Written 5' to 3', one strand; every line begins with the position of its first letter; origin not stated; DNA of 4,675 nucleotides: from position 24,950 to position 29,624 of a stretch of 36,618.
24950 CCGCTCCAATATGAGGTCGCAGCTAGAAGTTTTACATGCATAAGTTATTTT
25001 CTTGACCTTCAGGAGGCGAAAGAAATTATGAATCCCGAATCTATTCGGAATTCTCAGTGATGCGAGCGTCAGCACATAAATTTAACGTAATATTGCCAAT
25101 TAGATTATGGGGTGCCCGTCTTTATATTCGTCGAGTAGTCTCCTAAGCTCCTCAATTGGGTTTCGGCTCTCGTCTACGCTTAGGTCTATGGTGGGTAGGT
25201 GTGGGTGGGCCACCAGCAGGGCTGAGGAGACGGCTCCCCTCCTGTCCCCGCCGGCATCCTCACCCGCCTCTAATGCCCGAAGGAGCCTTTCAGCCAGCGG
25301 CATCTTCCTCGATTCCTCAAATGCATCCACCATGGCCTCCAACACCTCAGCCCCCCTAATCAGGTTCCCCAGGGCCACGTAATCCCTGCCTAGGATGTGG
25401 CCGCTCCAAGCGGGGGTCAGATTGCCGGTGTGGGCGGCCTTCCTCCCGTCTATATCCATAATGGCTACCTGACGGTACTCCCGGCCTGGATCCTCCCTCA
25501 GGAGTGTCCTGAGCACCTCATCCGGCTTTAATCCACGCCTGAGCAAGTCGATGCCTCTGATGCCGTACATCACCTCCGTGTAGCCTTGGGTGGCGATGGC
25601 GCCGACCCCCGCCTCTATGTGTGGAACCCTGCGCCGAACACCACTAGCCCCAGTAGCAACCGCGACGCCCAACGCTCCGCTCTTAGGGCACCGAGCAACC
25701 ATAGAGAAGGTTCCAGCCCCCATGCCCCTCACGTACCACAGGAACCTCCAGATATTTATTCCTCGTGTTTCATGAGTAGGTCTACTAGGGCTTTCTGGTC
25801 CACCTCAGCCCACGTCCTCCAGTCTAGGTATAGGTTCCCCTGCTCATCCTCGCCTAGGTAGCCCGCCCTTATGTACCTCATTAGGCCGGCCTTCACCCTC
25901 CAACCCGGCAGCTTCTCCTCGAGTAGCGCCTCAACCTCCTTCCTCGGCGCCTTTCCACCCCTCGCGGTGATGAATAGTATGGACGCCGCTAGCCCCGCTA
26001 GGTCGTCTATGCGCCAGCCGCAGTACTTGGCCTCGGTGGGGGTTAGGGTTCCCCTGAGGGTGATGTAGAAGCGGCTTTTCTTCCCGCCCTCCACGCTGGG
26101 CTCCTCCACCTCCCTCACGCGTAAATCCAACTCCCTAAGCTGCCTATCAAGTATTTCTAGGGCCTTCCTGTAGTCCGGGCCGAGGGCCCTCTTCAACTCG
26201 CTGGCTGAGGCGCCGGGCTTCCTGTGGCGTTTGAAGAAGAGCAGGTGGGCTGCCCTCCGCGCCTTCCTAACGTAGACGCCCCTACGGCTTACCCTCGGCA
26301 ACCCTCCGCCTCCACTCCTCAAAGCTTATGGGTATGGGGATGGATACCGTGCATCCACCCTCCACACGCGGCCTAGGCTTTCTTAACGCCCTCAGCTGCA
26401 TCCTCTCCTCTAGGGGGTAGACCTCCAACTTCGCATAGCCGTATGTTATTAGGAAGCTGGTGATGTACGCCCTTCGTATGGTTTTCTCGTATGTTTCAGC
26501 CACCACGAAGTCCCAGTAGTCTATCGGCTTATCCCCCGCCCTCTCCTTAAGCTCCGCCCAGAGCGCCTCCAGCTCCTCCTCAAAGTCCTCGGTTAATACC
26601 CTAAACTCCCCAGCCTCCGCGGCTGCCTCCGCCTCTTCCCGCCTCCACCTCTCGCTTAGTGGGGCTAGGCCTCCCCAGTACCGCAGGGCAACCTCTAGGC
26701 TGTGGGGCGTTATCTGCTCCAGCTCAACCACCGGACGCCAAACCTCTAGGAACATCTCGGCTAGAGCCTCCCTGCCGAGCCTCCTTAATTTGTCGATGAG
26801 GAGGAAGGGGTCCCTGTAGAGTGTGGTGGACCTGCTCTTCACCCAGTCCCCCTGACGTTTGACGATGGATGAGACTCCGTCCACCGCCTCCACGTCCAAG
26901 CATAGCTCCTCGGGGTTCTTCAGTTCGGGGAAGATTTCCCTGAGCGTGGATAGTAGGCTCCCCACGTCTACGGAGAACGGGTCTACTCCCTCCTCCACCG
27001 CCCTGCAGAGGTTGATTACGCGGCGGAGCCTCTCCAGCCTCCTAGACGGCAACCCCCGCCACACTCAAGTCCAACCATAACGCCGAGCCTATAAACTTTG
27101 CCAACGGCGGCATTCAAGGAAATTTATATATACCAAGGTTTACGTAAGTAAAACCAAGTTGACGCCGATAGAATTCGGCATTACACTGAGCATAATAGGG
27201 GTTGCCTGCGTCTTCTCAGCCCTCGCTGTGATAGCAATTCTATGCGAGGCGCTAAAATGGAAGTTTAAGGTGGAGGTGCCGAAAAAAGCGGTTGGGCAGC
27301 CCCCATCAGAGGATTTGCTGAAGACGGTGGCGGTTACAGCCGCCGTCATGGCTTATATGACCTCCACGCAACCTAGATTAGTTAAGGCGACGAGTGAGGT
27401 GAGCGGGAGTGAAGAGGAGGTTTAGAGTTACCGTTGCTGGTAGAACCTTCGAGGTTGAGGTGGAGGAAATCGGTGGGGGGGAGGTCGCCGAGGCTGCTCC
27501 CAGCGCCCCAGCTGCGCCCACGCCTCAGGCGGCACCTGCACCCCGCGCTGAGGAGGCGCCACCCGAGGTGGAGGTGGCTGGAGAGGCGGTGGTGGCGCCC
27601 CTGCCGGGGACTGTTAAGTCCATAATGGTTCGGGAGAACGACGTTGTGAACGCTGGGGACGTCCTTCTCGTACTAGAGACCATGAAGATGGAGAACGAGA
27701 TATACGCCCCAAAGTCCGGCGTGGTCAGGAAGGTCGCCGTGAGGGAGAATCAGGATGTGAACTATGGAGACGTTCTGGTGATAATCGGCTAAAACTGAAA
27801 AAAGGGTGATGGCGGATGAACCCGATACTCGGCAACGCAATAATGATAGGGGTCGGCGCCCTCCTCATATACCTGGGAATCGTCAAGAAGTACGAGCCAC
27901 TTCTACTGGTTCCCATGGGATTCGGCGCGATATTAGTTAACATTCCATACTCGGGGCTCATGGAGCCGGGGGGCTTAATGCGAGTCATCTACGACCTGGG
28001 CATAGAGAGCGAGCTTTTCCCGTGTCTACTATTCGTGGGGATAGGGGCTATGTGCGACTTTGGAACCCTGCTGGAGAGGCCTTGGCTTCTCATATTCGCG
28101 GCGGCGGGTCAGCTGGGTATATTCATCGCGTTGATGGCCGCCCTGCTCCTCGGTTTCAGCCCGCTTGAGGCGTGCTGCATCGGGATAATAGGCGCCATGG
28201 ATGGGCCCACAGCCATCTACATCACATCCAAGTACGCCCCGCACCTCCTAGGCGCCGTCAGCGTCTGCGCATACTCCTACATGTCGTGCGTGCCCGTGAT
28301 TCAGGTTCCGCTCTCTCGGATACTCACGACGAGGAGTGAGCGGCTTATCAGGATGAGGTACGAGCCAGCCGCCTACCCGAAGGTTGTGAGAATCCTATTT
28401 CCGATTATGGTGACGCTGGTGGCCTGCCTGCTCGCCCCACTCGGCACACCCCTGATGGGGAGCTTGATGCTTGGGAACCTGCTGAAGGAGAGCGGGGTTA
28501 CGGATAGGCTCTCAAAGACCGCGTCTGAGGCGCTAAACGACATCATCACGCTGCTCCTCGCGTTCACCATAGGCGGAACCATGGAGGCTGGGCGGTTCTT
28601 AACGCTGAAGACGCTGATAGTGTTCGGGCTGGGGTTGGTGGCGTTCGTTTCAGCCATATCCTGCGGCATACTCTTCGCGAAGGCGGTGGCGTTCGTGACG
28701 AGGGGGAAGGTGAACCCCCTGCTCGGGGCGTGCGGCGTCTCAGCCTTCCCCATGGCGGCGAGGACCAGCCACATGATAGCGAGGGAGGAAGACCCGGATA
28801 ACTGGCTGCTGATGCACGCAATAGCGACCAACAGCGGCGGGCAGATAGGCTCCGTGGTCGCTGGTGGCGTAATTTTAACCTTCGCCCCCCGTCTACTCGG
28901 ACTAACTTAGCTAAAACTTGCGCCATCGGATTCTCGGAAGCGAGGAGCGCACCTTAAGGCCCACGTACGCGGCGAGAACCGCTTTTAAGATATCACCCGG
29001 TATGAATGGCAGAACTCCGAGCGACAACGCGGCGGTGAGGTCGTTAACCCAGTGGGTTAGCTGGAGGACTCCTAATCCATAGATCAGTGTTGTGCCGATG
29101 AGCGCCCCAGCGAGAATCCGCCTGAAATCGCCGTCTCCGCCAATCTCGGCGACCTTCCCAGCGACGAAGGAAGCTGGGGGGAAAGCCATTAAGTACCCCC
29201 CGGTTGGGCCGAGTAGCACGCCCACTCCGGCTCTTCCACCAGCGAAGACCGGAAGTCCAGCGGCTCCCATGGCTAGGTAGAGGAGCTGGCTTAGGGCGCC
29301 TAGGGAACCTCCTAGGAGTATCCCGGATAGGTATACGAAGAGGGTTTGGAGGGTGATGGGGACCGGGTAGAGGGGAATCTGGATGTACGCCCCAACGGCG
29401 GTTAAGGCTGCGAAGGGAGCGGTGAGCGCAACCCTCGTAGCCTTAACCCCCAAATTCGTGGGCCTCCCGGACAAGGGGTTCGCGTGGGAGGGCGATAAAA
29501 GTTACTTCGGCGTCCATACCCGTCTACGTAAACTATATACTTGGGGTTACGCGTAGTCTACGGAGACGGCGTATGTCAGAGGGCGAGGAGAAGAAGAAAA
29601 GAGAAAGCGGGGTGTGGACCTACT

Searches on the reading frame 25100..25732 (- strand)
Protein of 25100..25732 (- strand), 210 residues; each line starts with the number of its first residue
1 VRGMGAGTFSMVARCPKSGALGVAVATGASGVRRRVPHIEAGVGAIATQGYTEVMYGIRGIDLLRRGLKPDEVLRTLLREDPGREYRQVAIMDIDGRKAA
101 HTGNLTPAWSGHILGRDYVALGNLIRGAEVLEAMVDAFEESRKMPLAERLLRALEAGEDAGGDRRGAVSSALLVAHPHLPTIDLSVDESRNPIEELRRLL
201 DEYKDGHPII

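Call 10: search_protein_families(library=pfam, proteins=[window:25100-25732:-], max_evalue=0.001)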
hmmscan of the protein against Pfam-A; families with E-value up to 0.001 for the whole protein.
window:25100-25732:- (210 aa): 1 family
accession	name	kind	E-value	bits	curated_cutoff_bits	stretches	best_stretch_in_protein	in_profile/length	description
PF06267.17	DUF1028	-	1.2e-68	231.2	26.2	1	8-196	1-193/193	Family of unknown function (DUF1028)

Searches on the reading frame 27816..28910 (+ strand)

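Call 10: search_protein_families(library=pfam, proteins=[window:27816-28910:+], max_evalue=0.001)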
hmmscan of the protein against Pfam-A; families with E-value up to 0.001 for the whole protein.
window:27816-28910:+ (364 aa): 1 family
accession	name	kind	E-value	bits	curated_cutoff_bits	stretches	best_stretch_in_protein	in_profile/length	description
PF03977.18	OAD_beta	-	2.5e-137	458.1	31.6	1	7-356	2-348/349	Na+-transporting oxaloacetate decarboxylase beta subunit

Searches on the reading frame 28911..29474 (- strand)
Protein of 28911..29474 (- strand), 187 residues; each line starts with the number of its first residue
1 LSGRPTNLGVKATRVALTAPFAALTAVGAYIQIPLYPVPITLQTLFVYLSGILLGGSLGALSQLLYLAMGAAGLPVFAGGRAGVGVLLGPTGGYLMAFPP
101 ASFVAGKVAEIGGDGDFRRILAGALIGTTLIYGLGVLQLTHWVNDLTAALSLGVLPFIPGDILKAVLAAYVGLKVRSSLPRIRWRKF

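Call 10: search_protein_families(library=pfam, proteins=[window:28911-29474:-], max_evalue=0.001)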
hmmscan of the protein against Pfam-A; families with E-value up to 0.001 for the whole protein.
window:28911-29474:- (187 aa): 2 families
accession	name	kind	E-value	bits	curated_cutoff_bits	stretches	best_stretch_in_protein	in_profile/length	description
PF02632.19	BioY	-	1e-42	145.9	25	1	36-176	2-139/140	BioY family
PF07155.17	ECF-ribofla_trS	-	0.00056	20.4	26.7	1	12-62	4-58/172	ECF-type riboflavin transporter, S component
